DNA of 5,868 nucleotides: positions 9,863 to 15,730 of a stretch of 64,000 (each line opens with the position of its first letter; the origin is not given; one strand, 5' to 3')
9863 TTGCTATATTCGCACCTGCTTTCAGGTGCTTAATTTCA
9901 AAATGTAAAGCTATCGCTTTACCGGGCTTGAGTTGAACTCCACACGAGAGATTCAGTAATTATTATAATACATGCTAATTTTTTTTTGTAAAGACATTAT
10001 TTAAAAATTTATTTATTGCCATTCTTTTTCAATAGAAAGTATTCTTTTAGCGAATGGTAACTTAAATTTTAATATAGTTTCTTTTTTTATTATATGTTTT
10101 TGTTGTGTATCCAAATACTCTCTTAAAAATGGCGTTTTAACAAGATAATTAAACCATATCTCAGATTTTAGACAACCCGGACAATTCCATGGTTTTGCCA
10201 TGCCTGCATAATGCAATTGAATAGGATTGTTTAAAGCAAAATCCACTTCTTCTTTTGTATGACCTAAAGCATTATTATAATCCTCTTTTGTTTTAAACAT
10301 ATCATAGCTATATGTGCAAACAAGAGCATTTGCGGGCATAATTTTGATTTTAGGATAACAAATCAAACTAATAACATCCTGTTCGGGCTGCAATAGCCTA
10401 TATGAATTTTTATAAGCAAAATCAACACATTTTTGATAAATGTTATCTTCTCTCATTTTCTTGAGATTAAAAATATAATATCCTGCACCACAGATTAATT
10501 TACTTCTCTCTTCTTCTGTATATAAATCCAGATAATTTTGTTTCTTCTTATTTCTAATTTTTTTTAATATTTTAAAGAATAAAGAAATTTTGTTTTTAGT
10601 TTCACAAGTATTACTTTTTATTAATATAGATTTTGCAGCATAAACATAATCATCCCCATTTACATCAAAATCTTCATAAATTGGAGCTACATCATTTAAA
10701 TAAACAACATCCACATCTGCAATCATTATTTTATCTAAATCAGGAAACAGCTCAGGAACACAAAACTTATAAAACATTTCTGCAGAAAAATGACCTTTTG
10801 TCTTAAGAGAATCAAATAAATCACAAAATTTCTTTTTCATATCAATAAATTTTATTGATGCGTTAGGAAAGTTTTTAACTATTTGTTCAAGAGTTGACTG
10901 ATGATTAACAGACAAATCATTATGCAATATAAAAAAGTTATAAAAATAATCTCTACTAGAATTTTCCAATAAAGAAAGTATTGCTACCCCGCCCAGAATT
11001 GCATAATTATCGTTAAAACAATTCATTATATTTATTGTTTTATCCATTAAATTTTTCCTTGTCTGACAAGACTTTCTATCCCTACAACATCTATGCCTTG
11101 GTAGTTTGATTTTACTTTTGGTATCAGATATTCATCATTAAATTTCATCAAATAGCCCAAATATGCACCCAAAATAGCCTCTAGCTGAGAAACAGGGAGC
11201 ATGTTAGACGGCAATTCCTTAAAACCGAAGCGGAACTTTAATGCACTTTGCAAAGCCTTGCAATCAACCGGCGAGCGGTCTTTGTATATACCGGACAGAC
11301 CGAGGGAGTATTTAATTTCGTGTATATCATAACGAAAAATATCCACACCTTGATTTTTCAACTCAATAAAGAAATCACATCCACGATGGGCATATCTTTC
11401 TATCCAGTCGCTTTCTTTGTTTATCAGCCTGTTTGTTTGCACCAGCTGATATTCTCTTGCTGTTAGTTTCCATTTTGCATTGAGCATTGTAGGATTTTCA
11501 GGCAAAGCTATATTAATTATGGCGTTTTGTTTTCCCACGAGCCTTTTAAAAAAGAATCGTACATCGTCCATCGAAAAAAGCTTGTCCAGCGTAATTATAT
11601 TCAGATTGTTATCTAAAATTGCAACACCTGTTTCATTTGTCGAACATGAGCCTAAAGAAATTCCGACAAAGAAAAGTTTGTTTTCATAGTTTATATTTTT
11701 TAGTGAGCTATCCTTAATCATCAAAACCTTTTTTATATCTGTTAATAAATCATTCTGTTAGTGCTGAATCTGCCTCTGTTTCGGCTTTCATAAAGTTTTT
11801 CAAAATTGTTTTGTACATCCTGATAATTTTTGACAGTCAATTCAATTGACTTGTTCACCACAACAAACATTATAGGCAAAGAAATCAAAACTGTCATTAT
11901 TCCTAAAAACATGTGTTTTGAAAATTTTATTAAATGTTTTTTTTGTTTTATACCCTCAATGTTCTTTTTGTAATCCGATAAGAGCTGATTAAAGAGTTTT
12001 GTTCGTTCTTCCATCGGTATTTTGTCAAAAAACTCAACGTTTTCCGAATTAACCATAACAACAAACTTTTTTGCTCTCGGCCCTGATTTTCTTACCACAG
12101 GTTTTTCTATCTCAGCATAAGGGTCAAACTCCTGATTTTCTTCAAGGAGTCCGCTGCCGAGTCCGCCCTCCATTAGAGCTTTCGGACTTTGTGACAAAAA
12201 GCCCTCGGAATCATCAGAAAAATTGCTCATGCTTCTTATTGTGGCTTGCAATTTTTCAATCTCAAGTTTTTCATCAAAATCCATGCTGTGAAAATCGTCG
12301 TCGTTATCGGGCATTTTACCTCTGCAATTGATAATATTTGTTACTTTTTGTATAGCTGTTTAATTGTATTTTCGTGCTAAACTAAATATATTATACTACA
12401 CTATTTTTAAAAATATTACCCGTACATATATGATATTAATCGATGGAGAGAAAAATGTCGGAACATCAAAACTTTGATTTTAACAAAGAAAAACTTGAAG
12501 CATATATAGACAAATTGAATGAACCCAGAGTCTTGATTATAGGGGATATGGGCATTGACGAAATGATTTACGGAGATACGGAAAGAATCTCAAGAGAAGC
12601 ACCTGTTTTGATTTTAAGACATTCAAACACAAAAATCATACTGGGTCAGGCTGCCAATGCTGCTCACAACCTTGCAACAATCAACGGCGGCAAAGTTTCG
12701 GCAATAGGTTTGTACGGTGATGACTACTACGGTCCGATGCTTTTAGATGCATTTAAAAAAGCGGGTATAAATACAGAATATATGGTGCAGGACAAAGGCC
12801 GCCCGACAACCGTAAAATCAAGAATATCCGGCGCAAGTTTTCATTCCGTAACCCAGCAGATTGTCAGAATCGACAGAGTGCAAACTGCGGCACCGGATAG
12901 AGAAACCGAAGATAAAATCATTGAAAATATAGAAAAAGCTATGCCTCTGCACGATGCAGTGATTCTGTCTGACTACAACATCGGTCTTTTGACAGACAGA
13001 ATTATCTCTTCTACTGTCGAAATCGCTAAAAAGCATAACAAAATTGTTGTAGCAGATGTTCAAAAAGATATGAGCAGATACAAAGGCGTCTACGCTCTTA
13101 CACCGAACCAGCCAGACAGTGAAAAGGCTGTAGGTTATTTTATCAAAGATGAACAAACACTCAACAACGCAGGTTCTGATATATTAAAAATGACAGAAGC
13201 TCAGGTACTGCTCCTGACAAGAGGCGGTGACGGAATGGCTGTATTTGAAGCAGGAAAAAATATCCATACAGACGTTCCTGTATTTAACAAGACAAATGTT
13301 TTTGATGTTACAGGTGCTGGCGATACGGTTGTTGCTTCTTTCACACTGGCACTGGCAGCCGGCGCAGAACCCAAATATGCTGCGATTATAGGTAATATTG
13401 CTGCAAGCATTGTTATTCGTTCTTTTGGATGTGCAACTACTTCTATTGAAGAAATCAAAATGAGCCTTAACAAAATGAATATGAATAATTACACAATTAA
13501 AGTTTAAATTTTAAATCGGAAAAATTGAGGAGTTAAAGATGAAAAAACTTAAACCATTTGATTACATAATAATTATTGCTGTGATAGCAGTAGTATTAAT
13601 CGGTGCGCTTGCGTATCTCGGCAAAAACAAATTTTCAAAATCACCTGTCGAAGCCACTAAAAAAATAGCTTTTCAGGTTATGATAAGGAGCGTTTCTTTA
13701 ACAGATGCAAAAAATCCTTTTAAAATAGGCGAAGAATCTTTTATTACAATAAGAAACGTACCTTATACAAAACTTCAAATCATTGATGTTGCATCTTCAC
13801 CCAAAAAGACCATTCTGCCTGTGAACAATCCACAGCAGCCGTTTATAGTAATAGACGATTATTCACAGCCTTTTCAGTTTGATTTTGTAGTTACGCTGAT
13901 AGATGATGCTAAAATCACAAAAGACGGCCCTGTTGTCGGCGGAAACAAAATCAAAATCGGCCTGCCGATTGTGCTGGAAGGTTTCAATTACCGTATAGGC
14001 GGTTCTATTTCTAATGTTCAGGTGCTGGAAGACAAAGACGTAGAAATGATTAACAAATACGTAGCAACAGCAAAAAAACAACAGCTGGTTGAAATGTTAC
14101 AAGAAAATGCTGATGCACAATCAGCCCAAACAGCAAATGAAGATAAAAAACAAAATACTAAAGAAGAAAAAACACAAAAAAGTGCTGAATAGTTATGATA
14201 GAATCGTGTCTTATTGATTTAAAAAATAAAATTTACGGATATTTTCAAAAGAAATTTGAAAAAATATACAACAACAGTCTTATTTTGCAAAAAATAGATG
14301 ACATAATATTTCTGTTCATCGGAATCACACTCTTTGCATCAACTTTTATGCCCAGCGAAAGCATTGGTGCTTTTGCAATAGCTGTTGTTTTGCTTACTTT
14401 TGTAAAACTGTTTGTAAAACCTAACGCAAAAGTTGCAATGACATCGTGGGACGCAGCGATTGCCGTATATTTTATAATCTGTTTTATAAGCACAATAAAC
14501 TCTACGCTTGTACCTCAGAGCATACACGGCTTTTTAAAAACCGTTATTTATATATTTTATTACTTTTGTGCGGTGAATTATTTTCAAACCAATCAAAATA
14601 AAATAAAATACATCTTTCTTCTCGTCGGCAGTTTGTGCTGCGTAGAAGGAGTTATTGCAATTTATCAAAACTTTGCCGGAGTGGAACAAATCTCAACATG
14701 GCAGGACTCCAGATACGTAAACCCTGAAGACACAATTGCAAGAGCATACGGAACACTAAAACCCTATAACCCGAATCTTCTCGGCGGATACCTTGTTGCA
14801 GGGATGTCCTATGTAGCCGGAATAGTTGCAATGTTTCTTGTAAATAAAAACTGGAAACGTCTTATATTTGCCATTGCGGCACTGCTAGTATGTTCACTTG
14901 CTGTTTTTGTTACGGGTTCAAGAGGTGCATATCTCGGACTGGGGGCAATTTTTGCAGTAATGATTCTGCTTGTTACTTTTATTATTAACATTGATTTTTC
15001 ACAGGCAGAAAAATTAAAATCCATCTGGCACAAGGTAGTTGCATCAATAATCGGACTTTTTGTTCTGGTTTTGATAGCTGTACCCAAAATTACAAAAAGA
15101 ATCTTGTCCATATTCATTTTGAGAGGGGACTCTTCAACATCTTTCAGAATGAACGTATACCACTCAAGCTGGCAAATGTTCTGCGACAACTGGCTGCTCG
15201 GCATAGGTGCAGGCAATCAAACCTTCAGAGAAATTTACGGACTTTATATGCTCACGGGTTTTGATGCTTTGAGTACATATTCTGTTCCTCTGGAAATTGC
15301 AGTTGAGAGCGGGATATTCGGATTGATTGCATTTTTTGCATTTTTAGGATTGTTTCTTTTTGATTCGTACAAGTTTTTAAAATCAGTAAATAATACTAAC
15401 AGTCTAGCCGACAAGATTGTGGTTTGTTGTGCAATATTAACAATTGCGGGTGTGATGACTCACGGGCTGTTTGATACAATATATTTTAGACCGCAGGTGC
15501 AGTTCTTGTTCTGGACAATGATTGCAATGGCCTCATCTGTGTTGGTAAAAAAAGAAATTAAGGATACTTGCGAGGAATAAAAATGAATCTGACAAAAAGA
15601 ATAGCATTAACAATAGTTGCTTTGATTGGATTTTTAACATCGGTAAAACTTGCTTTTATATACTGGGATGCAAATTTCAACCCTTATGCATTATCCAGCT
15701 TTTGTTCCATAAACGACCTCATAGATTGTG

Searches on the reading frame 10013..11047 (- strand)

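Call 98: search_protein_families(library=pfam, proteins=[window:10013-11047:-], max_evalue=0.00001)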
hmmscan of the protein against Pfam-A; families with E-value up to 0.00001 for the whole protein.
window:10013-11047:- (344 aa): 1 family
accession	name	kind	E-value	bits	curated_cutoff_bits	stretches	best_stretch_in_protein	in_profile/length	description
PF01501.26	Glyco_transf_8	-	2e-24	87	24.3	1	6-288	1-250/253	Glycosyl transferase family 8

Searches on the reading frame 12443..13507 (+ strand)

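Call 98: search_protein_families(library=pfam, proteins=[window:12443-13507:+], max_evalue=0.00001)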
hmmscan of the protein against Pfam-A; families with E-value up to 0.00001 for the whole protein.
window:12443-13507:+ (354 aa): 1 family
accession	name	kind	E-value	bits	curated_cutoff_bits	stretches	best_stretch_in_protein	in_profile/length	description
PF00294.29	PfkB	-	2.1e-37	129.5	25.8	1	42-333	14-298/302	pfkB family carbohydrate kinase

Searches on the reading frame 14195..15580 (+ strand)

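Call 98: search_protein_families(library=pfam, proteins=[window:14195-15580:+], max_evalue=0.00001)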
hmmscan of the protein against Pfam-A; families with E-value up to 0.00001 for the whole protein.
window:14195-15580:+ (461 aa): 1 family
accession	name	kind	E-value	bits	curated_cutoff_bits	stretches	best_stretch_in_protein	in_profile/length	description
PF04932.20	Wzy_C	-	7.5e-16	58.7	31.7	1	228-381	1-149/149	O-Antigen ligase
